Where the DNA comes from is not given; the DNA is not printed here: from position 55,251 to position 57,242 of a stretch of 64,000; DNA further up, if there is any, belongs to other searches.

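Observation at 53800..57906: Low-GC islet next to tRNA-Gln carrying an AIPR-like + membrane coiled-coil two-gene operon (candidate abortive-infection/defence system)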

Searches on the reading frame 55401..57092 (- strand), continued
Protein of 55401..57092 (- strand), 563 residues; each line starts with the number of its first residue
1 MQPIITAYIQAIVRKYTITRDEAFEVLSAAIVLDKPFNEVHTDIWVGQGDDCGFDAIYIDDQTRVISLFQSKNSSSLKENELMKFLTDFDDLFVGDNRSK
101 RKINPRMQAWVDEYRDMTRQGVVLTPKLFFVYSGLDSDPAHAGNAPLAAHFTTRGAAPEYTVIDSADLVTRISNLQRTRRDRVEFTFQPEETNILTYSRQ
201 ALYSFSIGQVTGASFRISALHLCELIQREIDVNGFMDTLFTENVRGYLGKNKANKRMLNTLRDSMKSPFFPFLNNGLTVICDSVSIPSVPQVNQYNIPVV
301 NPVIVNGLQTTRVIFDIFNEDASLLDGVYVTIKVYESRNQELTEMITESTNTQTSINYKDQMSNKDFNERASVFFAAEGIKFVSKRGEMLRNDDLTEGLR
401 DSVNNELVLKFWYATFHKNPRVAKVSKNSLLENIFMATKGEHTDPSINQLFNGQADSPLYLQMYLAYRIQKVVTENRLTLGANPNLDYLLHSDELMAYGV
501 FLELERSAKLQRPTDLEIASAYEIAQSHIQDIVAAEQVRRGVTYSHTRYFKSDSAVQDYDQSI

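Call 64: predict_structure(alignment_id=A3)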
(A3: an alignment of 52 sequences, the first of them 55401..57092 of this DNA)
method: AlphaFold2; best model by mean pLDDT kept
length: 563 residues; sequences in the alignment: 52
mean_pLDDT: 86.4   pTM: 0.77
mean pLDDT of the five models: 86.4, 85.8, 85.2, 85.0, 83.8
residues with pLDDT >= 90: 268; 70-90: 243; 50-70: 42; < 50: 10
segments of 3 or more residues with pLDDT < 50: 193-198, 352-355
pLDDT, mean of each block of 10 residues (from residue 1): 89 93 96 92 88 92 88 94 93 90 91 89 90 93 92 77 93 79 89 51 66 87 93 82 61 79 84 79 83 84 86 89 87 83 67 58 82 92 84 77 92 95 87 86 87 91 96 93 89 97 95 94 97 94 90 94 91
secondary structure, 60 per line:
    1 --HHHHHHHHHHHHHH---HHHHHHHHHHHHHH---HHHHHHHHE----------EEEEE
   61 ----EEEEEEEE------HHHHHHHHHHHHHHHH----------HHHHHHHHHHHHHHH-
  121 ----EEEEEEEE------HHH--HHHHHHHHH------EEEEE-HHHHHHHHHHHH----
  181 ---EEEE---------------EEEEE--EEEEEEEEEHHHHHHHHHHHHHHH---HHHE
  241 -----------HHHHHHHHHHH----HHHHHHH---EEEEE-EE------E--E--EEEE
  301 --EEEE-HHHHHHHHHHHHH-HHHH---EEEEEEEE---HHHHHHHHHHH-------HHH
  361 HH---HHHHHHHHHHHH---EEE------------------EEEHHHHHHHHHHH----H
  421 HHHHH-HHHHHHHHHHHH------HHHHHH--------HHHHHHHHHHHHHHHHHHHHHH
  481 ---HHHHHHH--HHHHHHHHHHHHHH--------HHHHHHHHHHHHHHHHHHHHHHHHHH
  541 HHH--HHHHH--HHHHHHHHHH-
elements in order: H3-16 H20-33 H37-44 E56-60 E65-72 H79-94 H105-119 E125-132 H144-152 E159-163 H165-176 E184-187 E203-207 E210-218 H219-233 H252-262 H267-273 E277-281 E297-300 E303-306 H308-320 H322-325 E329-336 H340-350 H358-362 H366-377 E381-383 E402-404 H405-415 H420-425 H427-438 H445-450 H459-480 H484-490 H493-506 H515-543 H546-550 H553-562

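Call 74: fold_search(model_id=the predicted structure, library=pdb)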
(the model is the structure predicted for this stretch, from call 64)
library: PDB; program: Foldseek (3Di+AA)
matches with E <= 10: 302; with E <= 0.001: 0
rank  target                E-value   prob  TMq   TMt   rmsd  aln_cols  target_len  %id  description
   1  1bg3_B                3.7e-01  0.02  0.08  0.06  34.1       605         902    9  RAT BRAIN HEXOKINASE TYPE I COMPLEX WITH GLUCOSE AND INHIBITOR GLUCOSE-6-PHOSPHATE (released 1999-06-08)
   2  9ki1_u                4.1e-01  0.07  0.11  0.13  26.8       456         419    9  Baseplate structure of Escherichia phage Mu (released 2025-02-12)
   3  5owv_C                4.1e-01  0.03  0.06  0.06  45.9       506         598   11  An oligomerised bacterial dynamin pair provides a mechanism for the long-range sensing and tethering of membranes (released 2018-09-05)
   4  5oxf_C                4.3e-01  0.03  0.06  0.06  46.0       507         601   11  An oligomerised bacterial dynamin pair provides a mechanism for the long range sensing and tethering of membranes (released 2018-09-05)
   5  3w67_C                4.7e-01  0.13  0.11  0.20  18.7       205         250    8  Crystal structure of mouse alpha-tocopherol transfer protein in complex with alpha-tocopherol and phosphatidylinositol (released 2013-05-01)
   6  6fzi_A                5.2e-01  0.04  0.07  0.11  19.2       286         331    7  Crystal Structure of a Clostridial Dehydrogenase at 2.55 Angstroems Resolution (released 2019-03-27)
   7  5v8y_B                5.7e-01  0.04  0.07  0.10  17.8       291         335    9  Mutant Structures of Streptococcus Agalactiae GBS Glyceraldehyde-3-Phosphate Dehydrogenase (GAPDH) (released 2018-02-28)
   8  9zao_P                6.6e-01  0.02  0.08  0.10  20.5       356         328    8  Crystal structure of a glyceraldehyde-3-phosphate dehydrogenase from Neisseria gonorrhoeae in complex with NAD (P1 for (released 2025-12-24)
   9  8yqt_C                7.6e-01  0.08  0.07  0.09  14.0       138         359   12  African swine fever virus RNA Polymerase-M1249L complex2 (released 2024-11-06)
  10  2qyv_B                7.6e-01  0.04  0.07  0.08  19.2       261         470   10  Crystal structure of putative Xaa-His dipeptidase (YP_718209.1) from Haemophilus somnus 129PT at 2.11 A resolution (released 2007-08-28)
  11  6iep_A                7.9e-01  0.03  0.06  0.09  17.8       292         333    7  GAPDH of Streptococcus agalactiae (released 2019-01-02)
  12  6iep_B                8.3e-01  0.04  0.07  0.10  17.4       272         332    8  GAPDH of Streptococcus agalactiae (released 2019-01-02)
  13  6fzi_B                8.3e-01  0.03  0.07  0.09  17.6       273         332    8  Crystal Structure of a Clostridial Dehydrogenase at 2.55 Angstroems Resolution (released 2019-03-27)
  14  5jyf_D                8.7e-01  0.05  0.08  0.12  19.1       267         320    7  Structures of Streptococcus agalactiae GBS GAPDH in different enzymatic states (released 2016-12-21)
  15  5jyf_A                8.7e-01  0.04  0.07  0.10  18.1       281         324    9  Structures of Streptococcus agalactiae GBS GAPDH in different enzymatic states (released 2016-12-21)
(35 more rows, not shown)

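Call 77: search_solved_structures(query=A3, max_evalue=10, show_alignments=2)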
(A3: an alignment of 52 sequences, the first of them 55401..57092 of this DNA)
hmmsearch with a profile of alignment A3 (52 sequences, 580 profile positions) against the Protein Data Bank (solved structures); distinct sequences matched with E-value up to 10: 1.
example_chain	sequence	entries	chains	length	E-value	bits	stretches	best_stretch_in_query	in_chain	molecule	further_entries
8q5h_5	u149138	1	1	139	0.022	16.5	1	78-189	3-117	Kinetochore protein Spc25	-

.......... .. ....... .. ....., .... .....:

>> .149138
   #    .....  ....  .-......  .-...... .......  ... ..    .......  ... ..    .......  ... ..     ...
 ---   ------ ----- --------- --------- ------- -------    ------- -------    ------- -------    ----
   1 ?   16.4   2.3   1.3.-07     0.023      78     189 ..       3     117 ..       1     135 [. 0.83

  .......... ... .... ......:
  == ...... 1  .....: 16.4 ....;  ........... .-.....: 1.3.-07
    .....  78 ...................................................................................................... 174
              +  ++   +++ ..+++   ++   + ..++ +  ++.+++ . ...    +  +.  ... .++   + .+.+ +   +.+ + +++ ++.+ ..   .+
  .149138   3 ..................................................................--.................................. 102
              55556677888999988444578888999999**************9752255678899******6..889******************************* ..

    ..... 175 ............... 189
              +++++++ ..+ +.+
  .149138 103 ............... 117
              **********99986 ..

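Call 89: search_protein_families(library=phrogs, proteins=[window:55401-57092:-], max_evalue=0.01)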
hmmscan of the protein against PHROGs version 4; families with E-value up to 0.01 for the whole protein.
window:55401-57092:- (563 aa): 2 families
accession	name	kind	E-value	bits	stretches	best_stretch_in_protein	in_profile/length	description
phrog_1841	-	moron, auxiliary metabolic gene and host takeover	2.4e-43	149.9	1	29-443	44-450/567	Abi alpha-like abortive infection mechanism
phrog_31871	-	unknown function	1.6e-18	67.9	1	264-431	15-177/328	-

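Call 90: search_dna_similar(query=window:55401-57092:-, collection=plasmids, mode=protein, max_evalue=0.00001, max_rows=40, rows=spread)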
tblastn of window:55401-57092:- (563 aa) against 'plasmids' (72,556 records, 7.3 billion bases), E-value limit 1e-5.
Records with a match: 33; places in all: 33; records where one place covers at least 80% of the query: 3.
Best place of each record, by identity: <60% 33.
By first word of the organism name: Staphylococcus 7; Aeromonas 6; Raoultella 5; Klebsiella 5; Synechocystis 4; Picosynechococcus 2; Brucella 2; Paracoccus 1; Photobacterium 1.
By predicted mobility (MOB-suite, as given by PLSDB): conjugative 17; non-mobilizable 11; mobilizable 5.
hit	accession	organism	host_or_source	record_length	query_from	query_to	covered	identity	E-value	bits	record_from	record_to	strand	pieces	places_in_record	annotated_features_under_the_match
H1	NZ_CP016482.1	Picosynechococcus sp. PCC 7117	cell culture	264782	23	520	88%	24.7%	1e-14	85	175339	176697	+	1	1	AIPR family protein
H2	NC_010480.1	Picosynechococcus sp. PCC 7002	-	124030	23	497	84%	24.8%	4e-15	87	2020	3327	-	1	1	AIPR family protein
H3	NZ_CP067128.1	Paracoccus alcaliphilus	whole organism,soil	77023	30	552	93%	22.5%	8e-10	70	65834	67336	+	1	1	AIPR family protein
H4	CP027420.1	Staphylococcus cohnii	Homo sapiens,peripheral blood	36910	39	435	71%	25.2%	1e-15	88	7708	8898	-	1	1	hypothetical protein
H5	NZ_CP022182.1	Aeromonas salmonicida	Atlantic salmon,The RAS Atlantic Salmon ...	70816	23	435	73%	22.7%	6e-7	60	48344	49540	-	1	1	AIPR family protein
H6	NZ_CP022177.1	Aeromonas salmonicida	Atlantic salmon,The RAS Atlantic Salmon ...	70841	23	435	73%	22.7%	6e-7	60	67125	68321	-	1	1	AIPR family protein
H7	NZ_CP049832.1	Aeromonas salmonicida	Turbo,whole organism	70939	23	435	73%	22.7%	6e-7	60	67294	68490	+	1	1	AIPR family protein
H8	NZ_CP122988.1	Aeromonas salmonicida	fish,tissue sample,spleen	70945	23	435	73%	22.7%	6e-7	60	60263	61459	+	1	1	AIPR family protein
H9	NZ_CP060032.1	Aeromonas salmonicida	Sebastes schlegeli,Head kidney, Spleen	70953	23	435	73%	22.7%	6e-7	60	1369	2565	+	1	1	AIPR family protein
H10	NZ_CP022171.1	Aeromonas salmonicida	Atlantic salmon,The RAS Atlantic Salmon ...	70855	23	435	73%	22.6%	6e-7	60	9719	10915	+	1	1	none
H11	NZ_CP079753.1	Raoultella ornithinolytica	cell culture,urine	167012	18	356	60%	25.5%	1e-11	76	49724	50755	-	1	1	AIPR family protein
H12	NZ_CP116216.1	Klebsiella michiganensis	Homo sapiens,sputum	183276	18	356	60%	25.5%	1e-11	76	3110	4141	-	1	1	AIPR family protein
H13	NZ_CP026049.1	Raoultella planticola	Homo sapiens,G-tube swab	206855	18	356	60%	25.5%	1e-11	76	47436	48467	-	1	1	AIPR family protein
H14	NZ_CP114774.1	Raoultella planticola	Homo sapiens,cell ...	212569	18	356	60%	25.5%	1e-11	76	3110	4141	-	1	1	AIPR family protein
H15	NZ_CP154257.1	Raoultella planticola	male,sputum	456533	18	356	60%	25.5%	1e-11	76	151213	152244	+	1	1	AIPR family protein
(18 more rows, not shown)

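Call 97: find_encoding_contigs(protein=P0015, flank=5000, max_places=2)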
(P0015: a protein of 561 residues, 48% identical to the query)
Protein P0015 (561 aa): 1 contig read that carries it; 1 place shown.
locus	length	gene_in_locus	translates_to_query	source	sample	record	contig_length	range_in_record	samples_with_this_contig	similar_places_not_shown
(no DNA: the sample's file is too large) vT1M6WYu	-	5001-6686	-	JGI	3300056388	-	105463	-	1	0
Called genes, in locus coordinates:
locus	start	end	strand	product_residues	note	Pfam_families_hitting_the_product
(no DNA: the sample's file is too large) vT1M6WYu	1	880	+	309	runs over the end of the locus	PF00106:adh_short (weak), PF01073:3Beta_HSD, PF01370:Epimerase, PF02719:Polysacc_synt_2, PF04321:RmlD_sub_bind, PF16363:GDP_Man_Dehyd, PF07993:NAD_binding_4 (weak)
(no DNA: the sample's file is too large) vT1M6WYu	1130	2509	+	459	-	PF21760:SecD_1st, PF22599:SecDF_P1_head, PF02355:SecD_SecF_C, PF03176:MMPL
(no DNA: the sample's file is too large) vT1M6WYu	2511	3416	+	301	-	PF02355:SecD_SecF_C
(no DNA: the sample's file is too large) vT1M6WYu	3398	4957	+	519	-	PF00005:ABC_tran, PF02463:SMC_N (faint), PF03193:RsgA_GTPase (faint), PF13191:AAA_16 (faint), PF13555:AAA_29 (faint), PF20720:nSTAND3 (faint), PF13304:AAA_21 (faint), PF00005:ABC_tran, +1 more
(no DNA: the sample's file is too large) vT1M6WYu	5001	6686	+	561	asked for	PF10592:AIPR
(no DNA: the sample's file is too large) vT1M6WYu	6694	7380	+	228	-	PF09195:Endonuc-BglII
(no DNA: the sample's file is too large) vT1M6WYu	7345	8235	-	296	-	?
